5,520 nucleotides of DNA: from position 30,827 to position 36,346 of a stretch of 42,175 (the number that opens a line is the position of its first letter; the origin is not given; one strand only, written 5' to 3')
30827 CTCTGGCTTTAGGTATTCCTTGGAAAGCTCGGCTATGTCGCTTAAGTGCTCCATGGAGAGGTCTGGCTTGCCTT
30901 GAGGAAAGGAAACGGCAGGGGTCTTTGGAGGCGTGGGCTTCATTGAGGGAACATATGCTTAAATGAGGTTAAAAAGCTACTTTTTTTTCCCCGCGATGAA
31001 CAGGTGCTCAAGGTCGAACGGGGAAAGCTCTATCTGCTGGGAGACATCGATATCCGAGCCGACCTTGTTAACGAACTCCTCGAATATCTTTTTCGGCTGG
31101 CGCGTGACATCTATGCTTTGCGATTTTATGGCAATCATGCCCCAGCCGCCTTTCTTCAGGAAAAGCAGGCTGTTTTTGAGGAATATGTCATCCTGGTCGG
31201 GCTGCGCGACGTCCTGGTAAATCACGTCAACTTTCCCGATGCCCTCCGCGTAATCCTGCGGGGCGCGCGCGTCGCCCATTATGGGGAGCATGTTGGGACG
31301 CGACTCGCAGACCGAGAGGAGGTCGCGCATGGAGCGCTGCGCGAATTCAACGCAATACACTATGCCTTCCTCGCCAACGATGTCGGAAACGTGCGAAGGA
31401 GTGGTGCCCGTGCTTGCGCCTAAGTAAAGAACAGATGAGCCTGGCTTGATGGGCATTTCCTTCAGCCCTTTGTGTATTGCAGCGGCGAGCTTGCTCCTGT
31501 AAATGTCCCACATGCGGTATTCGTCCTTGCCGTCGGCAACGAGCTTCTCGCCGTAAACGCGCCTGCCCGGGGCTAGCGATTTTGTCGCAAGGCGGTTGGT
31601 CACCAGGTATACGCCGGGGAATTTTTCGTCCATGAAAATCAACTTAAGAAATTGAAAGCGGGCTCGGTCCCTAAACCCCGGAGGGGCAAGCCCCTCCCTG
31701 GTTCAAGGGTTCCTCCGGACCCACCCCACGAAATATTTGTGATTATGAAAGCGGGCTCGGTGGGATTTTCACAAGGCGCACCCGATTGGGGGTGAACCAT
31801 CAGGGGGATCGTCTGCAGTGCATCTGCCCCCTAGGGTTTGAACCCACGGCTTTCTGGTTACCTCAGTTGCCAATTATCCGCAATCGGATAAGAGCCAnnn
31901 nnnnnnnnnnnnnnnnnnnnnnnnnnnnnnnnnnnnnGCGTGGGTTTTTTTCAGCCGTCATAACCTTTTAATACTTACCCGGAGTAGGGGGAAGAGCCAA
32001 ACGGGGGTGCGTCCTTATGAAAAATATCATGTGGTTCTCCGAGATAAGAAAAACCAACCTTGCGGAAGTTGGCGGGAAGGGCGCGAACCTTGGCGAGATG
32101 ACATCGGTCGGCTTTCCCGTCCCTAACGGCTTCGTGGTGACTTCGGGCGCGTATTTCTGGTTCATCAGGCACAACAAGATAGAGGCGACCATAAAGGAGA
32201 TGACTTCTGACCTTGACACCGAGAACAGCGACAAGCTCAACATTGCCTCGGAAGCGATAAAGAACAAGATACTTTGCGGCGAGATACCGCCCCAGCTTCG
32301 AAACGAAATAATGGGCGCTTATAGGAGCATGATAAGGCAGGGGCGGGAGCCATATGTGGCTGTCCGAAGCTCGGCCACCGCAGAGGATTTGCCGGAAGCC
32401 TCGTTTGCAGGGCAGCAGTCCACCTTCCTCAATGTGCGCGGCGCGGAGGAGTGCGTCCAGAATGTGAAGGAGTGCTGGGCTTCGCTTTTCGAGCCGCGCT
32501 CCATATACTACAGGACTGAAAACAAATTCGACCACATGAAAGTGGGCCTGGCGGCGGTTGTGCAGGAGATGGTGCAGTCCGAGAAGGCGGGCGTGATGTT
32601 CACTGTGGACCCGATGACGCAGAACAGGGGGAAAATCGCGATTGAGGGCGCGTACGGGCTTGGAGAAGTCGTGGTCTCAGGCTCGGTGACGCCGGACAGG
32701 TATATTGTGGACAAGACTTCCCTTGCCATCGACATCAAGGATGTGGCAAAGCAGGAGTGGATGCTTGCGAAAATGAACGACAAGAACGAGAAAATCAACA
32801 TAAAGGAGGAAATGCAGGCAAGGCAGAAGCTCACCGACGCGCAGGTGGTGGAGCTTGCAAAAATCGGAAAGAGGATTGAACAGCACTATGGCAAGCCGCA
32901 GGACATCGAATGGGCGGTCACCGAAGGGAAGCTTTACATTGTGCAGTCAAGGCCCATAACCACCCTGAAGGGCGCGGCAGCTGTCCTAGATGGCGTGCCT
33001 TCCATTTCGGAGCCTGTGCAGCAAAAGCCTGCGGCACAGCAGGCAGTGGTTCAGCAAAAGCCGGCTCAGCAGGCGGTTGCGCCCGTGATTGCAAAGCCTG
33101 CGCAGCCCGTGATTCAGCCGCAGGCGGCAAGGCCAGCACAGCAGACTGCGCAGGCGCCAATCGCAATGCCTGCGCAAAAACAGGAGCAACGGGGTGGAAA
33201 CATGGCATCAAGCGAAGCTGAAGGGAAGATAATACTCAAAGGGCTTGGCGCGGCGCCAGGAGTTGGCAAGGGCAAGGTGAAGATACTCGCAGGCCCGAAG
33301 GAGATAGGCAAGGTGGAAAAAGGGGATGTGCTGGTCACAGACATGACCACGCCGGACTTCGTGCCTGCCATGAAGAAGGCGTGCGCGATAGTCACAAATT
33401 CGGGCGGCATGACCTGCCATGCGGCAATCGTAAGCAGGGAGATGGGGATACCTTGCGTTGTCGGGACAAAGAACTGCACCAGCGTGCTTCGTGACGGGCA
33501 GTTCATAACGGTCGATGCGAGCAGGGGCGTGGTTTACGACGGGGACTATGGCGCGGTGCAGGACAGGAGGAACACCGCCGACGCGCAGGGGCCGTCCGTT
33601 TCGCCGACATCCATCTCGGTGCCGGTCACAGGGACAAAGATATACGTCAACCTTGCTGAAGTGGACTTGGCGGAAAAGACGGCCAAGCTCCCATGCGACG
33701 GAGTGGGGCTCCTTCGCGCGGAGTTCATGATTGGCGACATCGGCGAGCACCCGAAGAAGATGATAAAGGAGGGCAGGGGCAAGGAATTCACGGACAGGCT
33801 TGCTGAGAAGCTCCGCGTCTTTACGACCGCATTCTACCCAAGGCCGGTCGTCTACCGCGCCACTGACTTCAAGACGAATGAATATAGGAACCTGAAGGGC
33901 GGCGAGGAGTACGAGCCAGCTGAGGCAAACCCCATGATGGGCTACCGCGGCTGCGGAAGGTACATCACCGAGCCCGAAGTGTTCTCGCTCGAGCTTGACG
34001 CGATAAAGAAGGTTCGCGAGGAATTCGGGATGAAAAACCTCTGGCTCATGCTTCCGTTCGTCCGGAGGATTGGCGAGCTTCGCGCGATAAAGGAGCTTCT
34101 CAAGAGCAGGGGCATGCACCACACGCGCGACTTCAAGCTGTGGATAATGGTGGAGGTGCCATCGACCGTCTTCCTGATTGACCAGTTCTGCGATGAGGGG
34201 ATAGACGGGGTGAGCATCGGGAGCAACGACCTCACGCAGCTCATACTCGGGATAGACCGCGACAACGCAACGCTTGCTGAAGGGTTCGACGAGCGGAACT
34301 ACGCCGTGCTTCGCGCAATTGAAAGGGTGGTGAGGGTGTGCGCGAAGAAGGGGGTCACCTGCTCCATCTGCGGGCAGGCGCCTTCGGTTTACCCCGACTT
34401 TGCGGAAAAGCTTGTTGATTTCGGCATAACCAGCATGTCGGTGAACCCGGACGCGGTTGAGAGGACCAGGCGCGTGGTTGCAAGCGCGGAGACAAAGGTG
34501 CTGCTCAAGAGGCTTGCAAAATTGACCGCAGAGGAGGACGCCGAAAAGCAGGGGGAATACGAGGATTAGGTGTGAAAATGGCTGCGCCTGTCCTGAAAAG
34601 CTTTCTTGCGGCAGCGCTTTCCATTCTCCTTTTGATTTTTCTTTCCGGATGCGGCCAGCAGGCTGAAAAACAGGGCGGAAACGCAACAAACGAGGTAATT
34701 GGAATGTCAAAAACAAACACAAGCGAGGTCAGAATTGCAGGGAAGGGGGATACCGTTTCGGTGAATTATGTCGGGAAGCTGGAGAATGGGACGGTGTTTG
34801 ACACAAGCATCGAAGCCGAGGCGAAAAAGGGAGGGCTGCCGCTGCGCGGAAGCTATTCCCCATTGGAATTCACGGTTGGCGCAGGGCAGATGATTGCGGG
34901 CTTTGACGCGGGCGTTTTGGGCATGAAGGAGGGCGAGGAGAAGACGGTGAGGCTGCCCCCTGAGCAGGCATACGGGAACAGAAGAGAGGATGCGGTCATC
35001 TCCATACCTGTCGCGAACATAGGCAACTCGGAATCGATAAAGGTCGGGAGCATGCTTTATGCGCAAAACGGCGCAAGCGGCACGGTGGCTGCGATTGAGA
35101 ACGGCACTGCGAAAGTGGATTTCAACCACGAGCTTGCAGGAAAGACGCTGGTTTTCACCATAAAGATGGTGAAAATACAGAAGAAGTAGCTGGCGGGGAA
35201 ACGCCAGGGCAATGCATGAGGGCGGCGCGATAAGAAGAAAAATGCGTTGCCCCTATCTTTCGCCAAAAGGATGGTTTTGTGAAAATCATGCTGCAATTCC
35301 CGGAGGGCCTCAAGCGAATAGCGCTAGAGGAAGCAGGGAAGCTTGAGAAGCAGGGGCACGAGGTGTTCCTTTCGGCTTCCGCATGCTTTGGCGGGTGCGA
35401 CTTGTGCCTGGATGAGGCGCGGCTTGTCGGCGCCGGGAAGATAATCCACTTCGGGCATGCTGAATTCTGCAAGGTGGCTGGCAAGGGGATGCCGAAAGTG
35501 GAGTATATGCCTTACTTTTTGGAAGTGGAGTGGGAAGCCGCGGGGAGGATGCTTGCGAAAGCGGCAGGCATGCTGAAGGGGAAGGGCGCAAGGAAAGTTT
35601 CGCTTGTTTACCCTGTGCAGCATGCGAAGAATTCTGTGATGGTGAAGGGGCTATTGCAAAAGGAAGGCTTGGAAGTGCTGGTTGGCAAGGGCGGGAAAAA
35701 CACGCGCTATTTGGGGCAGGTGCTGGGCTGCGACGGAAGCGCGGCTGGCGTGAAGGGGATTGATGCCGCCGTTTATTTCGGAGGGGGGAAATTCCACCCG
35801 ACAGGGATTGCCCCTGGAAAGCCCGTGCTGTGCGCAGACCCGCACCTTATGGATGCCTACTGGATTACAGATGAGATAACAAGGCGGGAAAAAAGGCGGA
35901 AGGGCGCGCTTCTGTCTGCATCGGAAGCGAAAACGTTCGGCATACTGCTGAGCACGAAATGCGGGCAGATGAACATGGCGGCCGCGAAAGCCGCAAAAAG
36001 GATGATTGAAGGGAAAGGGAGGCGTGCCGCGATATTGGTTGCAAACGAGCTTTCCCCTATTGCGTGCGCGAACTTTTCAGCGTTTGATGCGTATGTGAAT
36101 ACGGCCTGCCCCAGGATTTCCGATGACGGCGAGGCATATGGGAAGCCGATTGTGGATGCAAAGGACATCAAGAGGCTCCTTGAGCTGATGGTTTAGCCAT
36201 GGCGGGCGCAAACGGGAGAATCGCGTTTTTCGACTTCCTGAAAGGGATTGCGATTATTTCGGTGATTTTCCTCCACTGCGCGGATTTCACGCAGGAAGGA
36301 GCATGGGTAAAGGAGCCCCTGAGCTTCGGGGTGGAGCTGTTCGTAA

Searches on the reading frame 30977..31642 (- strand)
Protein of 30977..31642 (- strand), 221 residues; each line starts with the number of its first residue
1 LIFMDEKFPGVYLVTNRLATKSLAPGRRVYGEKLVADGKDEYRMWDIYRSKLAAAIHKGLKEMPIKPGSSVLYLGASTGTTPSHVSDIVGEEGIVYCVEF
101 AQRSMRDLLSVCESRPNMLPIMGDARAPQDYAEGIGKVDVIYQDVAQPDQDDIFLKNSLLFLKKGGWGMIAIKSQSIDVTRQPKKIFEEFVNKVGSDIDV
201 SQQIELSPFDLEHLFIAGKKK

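Call 7: search_protein_families(library=pfam, proteins=[window:30977-31642:-], max_evalue=0.01)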
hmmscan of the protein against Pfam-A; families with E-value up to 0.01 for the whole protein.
window:30977-31642:- (221 aa): 1 family
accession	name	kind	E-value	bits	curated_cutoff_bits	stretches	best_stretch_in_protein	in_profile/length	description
PF01269.23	Fibrillarin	-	3.2e-88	295.1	27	1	5-220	4-225/227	Fibrillarin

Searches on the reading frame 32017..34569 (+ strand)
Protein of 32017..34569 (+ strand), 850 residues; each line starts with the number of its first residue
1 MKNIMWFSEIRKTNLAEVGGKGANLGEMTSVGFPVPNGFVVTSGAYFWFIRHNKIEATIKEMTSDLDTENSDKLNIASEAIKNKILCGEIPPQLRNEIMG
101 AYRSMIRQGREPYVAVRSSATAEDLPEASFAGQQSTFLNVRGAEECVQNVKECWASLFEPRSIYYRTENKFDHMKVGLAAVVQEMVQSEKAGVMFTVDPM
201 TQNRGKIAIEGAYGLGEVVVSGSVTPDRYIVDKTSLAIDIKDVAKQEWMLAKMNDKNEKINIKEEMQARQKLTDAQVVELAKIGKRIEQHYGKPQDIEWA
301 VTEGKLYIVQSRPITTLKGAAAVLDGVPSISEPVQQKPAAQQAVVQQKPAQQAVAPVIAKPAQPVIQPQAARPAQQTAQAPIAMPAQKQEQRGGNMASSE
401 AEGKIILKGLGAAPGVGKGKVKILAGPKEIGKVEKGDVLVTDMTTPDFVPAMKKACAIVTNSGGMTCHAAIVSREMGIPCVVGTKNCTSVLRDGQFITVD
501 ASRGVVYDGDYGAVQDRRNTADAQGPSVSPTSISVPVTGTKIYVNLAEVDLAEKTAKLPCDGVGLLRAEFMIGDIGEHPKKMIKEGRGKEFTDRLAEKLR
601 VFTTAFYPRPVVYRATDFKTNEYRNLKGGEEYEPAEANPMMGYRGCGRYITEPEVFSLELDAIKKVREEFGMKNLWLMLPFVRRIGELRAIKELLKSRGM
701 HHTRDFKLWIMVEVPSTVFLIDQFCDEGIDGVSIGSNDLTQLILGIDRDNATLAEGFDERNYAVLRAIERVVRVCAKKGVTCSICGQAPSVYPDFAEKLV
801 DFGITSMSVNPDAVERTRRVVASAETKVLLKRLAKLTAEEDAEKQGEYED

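Call 7: search_protein_families(library=pfam, proteins=[window:32017-34569:+], max_evalue=0.01)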
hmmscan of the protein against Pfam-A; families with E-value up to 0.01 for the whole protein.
window:32017-34569:+ (850 aa): 3 families
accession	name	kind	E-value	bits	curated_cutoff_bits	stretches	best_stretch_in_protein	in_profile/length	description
PF01326.24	PPDK_N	-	1.9e-111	372.9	27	1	17-320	3-315/328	Pyruvate phosphate dikinase, AMP/ATP-binding domain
PF02896.24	PEP-utilizers_C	-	2.8e-72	243.8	22.8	1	534-825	14-292/293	PEP-utilising enzyme, PEP-binding domain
PF00391.29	PEP-utilizers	-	2.7e-29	101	23.1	1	434-504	2-72/72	PEP-utilising enzyme, mobile domain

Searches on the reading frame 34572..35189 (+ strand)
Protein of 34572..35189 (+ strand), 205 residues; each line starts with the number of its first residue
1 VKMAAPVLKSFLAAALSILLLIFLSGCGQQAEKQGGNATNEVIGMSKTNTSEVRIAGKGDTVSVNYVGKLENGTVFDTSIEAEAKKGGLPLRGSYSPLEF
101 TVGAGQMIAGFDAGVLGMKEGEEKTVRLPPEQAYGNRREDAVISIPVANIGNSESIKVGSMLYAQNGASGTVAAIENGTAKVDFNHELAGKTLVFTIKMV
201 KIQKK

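Call 8: search_protein_families(library=pfam, proteins=[window:34572-35189:+], max_evalue=0.01)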
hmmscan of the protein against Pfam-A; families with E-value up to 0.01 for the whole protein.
window:34572-35189:+ (205 aa): 2 families
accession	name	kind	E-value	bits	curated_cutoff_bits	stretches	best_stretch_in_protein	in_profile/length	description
PF00254.34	FKBP_C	-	2.7e-22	79.3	21.1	1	56-199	5-93/94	FKBP-type peptidyl-prolyl cis-trans isomerase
PF22199.2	FKBP26_IF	-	0.00018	21.8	27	1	163-188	21-46/46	FKBP26, IF domain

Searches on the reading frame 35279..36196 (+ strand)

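Call 8: search_protein_families(library=pfam, proteins=[window:35279-36196:+], max_evalue=0.01)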
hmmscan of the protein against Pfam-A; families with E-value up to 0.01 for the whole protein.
window:35279-36196:+ (305 aa): 1 family
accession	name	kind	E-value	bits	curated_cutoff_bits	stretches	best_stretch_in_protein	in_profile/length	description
PF01866.22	Diphthamide_syn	-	1.3e-55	189.4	33.2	1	7-295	1-286/302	Putative diphthamide synthesis protein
